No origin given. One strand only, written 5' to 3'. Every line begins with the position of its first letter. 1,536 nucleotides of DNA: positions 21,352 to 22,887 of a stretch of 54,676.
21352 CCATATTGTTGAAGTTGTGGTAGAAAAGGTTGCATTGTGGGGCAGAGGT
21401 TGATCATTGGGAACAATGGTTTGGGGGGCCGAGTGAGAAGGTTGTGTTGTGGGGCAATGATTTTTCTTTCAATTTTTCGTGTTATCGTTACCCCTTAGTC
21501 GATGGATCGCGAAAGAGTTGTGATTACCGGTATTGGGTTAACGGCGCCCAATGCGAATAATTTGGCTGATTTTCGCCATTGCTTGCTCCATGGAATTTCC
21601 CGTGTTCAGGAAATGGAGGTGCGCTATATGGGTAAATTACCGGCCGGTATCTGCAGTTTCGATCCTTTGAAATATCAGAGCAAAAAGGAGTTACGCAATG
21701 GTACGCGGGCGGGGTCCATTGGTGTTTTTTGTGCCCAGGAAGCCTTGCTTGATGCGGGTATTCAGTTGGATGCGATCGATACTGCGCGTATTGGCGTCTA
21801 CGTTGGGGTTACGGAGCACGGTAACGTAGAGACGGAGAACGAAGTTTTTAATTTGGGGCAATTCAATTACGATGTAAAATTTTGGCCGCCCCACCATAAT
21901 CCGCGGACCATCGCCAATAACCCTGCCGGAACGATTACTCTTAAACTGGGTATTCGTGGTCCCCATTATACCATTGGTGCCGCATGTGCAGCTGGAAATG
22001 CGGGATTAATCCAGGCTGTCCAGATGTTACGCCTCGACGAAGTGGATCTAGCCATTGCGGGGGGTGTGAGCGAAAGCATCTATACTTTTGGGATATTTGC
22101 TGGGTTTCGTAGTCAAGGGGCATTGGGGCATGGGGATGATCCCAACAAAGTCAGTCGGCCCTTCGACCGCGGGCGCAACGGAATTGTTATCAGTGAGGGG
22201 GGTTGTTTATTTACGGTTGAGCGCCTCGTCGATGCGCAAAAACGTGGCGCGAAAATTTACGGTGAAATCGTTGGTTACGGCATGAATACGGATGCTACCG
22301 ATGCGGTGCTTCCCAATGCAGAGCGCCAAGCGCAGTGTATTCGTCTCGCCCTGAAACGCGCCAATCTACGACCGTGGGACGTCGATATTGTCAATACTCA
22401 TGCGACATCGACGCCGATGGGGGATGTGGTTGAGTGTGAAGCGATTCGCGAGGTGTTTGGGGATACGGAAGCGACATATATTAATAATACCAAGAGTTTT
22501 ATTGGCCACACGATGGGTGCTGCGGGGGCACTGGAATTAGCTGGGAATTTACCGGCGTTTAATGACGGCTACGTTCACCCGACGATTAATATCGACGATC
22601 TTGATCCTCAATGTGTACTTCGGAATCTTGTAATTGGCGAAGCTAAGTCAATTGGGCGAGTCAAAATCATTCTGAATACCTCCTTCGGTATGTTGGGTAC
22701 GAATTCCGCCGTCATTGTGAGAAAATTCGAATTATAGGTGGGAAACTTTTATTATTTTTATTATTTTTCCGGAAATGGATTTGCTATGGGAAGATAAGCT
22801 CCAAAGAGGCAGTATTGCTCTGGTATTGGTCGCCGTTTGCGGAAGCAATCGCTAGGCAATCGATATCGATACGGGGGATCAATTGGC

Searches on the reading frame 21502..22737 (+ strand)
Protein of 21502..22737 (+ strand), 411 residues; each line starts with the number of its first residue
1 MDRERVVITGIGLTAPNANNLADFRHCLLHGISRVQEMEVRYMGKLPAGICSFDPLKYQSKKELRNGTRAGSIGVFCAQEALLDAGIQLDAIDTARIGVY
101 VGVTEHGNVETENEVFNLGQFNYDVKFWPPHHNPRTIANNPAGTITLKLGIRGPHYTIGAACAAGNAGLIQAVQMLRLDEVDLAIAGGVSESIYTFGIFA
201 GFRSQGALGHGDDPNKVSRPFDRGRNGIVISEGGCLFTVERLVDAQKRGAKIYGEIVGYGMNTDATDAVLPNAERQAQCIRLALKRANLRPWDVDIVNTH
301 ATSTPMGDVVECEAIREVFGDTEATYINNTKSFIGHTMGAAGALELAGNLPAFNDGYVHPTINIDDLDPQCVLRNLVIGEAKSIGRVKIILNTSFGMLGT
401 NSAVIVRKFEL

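Call 92: search_protein_families(library=pfam, proteins=[window:21502-22737:+])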
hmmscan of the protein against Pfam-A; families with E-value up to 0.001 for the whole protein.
window:21502-22737:+ (411 aa): 3 families
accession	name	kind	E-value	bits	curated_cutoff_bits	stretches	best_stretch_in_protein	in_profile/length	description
PF00109.32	ketoacyl-synt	-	6.3e-35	121.4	20.8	1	4-244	2-251/252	Beta-ketoacyl synthase, N-terminal domain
PF02801.28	Ketoacyl-synt_C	-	2e-32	112.1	20.8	1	253-364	1-118/119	Beta-ketoacyl synthase, C-terminal domain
PF00108.29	Thiolase_N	-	0.00017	21.5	26.4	0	140-189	61-112/260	Thiolase, N-terminal domain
